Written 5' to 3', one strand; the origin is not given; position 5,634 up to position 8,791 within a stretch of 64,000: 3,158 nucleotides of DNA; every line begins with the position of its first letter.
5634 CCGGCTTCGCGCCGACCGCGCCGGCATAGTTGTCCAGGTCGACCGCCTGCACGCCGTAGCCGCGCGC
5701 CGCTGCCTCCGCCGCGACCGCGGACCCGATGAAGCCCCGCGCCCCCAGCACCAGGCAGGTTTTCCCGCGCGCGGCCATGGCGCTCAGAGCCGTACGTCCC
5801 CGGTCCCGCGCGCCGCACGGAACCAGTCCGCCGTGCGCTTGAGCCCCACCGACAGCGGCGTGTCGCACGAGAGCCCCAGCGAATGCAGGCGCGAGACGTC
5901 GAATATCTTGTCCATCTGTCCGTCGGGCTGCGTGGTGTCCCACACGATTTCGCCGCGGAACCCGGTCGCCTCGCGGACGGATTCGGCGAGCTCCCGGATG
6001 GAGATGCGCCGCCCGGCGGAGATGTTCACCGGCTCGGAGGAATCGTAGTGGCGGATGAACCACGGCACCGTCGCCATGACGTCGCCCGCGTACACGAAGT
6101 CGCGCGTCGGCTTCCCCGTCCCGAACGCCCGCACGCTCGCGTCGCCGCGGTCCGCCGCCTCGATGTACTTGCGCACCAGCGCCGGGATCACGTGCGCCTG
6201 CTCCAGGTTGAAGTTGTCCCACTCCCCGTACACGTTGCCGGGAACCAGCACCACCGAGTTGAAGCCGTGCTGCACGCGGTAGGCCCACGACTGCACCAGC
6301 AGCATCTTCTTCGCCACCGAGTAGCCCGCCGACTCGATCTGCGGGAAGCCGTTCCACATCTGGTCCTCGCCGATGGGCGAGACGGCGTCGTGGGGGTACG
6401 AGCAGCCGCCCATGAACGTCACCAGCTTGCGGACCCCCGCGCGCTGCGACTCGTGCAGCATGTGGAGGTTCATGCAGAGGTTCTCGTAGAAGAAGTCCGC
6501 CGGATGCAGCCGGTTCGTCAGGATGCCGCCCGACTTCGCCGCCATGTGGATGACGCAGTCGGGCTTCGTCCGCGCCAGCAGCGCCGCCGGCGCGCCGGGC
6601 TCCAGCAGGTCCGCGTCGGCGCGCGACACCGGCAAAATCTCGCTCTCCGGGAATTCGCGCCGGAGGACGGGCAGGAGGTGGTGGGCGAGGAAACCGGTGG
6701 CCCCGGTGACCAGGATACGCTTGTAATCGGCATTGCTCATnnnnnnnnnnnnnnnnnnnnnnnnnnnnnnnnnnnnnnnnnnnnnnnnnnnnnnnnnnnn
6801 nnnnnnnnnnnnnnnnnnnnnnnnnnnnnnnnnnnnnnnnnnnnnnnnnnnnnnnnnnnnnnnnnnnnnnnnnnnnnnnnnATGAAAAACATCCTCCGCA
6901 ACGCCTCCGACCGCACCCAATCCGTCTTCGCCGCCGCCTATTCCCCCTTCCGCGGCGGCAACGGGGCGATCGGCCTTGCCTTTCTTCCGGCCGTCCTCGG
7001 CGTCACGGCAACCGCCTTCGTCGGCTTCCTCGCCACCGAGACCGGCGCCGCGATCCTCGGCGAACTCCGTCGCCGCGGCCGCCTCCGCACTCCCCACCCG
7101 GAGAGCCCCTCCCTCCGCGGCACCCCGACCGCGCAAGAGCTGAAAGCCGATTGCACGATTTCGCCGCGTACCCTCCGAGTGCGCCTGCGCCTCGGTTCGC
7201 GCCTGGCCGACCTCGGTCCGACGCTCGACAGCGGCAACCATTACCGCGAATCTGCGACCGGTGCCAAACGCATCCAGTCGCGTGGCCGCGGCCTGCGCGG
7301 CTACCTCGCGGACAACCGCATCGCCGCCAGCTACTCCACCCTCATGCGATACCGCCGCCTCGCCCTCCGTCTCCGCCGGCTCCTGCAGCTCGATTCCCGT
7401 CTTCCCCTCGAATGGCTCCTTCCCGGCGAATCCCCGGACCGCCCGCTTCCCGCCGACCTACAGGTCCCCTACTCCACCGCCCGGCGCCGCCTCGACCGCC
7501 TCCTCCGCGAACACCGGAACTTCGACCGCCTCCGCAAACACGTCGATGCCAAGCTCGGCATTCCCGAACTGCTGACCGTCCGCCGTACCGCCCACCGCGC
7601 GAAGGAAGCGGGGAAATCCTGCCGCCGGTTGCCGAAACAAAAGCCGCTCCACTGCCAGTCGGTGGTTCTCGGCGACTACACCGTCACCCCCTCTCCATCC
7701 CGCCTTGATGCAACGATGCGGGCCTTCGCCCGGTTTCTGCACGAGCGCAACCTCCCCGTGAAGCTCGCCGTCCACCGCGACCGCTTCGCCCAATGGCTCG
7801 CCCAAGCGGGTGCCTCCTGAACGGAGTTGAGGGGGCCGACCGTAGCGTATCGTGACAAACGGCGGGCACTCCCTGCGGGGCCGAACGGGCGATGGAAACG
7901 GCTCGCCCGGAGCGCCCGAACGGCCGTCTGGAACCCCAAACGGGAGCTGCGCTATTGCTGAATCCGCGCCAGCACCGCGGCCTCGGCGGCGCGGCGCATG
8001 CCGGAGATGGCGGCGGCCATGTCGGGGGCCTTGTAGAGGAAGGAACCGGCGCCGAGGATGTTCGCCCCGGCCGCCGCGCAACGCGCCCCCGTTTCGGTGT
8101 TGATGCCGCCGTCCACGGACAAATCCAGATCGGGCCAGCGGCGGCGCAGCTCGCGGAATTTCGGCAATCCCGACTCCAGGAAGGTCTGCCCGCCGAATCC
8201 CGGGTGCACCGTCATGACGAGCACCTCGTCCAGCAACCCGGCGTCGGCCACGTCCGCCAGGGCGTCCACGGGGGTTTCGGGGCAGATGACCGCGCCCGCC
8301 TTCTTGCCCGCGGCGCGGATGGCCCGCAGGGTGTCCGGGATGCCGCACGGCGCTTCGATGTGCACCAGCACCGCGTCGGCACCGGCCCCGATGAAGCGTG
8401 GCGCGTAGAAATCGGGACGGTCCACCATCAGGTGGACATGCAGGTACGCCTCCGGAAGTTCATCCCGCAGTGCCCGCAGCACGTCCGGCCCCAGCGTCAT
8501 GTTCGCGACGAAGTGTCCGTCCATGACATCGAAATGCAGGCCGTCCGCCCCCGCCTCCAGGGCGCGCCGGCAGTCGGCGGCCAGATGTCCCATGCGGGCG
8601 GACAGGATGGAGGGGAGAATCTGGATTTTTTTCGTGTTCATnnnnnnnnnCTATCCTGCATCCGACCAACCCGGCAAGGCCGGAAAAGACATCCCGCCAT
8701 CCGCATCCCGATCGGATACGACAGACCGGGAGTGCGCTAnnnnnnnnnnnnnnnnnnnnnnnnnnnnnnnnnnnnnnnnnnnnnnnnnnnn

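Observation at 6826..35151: Four-copy conserved upstream element with fixed 41-42 nt spacing to ATGAAA start codons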

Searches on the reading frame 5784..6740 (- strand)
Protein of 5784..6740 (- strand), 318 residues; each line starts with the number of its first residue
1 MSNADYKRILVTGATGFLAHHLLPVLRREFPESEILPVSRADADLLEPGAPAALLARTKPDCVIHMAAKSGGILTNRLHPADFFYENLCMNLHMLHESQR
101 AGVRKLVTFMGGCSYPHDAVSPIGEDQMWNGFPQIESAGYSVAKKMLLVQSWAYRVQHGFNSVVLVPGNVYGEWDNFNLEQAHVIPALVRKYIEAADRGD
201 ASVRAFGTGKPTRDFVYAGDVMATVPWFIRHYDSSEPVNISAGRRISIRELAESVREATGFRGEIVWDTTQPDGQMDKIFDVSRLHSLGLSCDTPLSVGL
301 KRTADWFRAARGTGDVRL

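Call 18: search_protein_families(library=pfam, proteins=[window:5784-6740:-], max_evalue=0.01)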
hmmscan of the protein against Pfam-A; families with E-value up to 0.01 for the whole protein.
window:5784-6740:- (318 aa): 3 families
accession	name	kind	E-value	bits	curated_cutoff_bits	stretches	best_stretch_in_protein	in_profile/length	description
PF01370.27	Epimerase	-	1.1e-39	136.8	20.9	1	9-240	1-239/240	NAD dependent epimerase/dehydratase family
PF16363.11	GDP_Man_Dehyd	-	1.8e-13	51.1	27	1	42-261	58-268/332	GDP-mannose 4,6 dehydratase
PF04321.23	RmlD_sub_bind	-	7.9e-06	25.6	27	1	8-68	2-60/287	RmlD substrate binding domain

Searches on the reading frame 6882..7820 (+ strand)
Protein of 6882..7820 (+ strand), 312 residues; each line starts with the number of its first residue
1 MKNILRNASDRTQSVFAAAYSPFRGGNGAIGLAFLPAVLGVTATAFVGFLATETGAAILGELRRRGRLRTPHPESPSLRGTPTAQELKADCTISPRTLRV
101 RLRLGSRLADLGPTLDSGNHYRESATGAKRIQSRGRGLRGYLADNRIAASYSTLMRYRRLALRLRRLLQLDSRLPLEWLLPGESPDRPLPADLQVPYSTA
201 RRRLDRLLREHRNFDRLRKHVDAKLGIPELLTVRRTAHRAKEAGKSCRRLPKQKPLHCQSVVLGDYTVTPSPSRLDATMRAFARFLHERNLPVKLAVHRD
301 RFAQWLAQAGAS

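Call 18: search_protein_families(library=pfam, proteins=[window:6882-7820:+], max_evalue=0.01)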
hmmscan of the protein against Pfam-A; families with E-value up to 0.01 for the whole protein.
window:6882-7820:+ (312 aa): 0 families

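Call 19: find_encoding_contigs(protein=window:6882-7820:+, flank=2000, max_places=6)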
Protein window:6882-7820:+ (312 aa): 3 contigs read that carry it; 2 places shown.
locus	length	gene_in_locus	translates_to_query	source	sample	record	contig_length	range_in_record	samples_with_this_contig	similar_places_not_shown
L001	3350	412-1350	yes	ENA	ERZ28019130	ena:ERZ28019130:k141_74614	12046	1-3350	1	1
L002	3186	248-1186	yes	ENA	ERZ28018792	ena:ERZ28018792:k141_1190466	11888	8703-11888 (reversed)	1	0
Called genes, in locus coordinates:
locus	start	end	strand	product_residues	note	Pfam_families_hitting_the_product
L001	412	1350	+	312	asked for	-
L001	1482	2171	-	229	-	PF00834:Ribul_P_3_epim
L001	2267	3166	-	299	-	PF01503:PRA-PH (faint), PF03819:MazG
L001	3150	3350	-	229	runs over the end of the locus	-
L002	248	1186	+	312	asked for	-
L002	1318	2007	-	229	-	PF00834:Ribul_P_3_epim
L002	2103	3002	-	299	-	PF01503:PRA-PH (faint), PF03819:MazG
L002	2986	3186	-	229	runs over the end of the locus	-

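Call 31: find_homologous_proteins(query=window:6882-7820:+, max_evalue=0.001)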
Query window:6882-7820:+ (312 aa): 313 proteins with E <= 0.001 among 8000 candidates; the best 120 are listed.
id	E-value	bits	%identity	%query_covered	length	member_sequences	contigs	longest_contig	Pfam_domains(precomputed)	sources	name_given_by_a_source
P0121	1.6e-193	660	96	100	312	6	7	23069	-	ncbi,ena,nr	ncbi:MAG: hypothetical protein IKQ15_02040 [Kiritimatiellae bacterium]|nr:hypothetical protein [Kiri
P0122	2.8e-169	581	87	100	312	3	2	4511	-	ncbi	-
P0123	1.4e-167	575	88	99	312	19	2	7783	-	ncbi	-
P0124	2.4e-160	551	83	100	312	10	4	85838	-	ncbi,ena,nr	ncbi:MAG: hypothetical protein IKQ15_11115 [Kiritimatiellae bacterium]|nr:hypothetical protein [Kiri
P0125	2.2e-158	545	82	100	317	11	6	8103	-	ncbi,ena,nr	ncbi:MAG: hypothetical protein IKQ15_05005 [Kiritimatiellae bacterium]|nr:hypothetical protein [Kiri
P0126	4.7e-158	544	83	99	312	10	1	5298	-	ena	-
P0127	9.5e-158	543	82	100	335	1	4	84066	-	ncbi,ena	-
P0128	3.3e-156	538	82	100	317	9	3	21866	-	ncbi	-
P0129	8.7e-154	530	80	100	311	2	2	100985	-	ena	-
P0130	2.9e-153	528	81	100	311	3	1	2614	-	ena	-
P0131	7.5e-153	527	79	99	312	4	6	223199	-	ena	-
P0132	8.4e-153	526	79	98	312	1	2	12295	-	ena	-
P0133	2.0e-152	525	78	100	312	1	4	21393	-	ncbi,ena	-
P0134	2.6e-152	525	78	99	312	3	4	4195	-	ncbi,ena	-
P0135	1.4e-151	522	79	100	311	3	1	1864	-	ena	-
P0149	4.5e-133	462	72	98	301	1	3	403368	-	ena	-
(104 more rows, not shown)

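Call 44: search_protein_families(library=phrogs, proteins=[window:6882-7820:+], max_evalue=0.1)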
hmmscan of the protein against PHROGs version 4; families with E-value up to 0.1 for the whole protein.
window:6882-7820:+ (312 aa): 0 families

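Call 45: search_protein_families(library=ncbifam, proteins=[window:6882-7820:+], max_evalue=0.1)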
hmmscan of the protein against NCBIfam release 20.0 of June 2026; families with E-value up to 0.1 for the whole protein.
window:6882-7820:+ (312 aa): 0 families

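Call 63: find_encoding_contigs(protein=P0149, flank=6000, max_places=4)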
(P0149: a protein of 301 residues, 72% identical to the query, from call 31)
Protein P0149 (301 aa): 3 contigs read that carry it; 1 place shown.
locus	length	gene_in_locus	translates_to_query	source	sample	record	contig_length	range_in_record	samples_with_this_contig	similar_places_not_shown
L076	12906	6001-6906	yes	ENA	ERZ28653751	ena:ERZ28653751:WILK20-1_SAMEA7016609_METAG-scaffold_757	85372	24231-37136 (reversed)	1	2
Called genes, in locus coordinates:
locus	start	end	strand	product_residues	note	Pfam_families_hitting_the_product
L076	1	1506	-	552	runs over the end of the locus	PF01676:Metalloenzyme, PF06415:iPGM_N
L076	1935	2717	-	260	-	PF06695:Sm_multidrug_ex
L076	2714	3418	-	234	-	PF00535:Glycos_transf_2, PF12804:NTP_transf_3 (weak)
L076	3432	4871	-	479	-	PF13727:CoA_binding_3, PF02397:Bac_transf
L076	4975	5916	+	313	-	PF06189:5-nucleotidase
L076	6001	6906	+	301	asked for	-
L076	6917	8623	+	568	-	PF03924:CHASE, PF07730:HisKA_3, PF02518:HATPase_c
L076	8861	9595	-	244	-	PF04452:Methyltrans_RNA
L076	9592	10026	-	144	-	PF00684:DnaJ_CXXCXGXG (faint), PF15777:Anti-TRAP (weak)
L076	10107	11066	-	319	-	PF17827:PrmC_N (faint), PF05175:MTS, PF13847:Methyltransf_31, PF13649:Methyltransf_25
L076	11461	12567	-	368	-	PF03462:PCRF, PF00472:RF-1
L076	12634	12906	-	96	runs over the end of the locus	PF01197:Ribosomal_L31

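Call 76: search_protein_families(library=padloc, proteins=[window:6882-7820:+], max_evalue=0.1)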
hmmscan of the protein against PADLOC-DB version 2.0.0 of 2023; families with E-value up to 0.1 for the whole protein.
window:6882-7820:+ (312 aa): 0 families

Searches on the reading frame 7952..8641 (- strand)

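Call 18: search_protein_families(library=pfam, proteins=[window:7952-8641:-], max_evalue=0.01)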
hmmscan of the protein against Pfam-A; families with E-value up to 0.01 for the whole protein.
window:7952-8641:- (229 aa): 1 family
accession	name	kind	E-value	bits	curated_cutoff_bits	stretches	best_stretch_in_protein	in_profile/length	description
PF00834.25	Ribul_P_3_epim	-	2.8e-57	193.8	21.1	1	8-203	2-198/198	Ribulose-phosphate 3 epimerase family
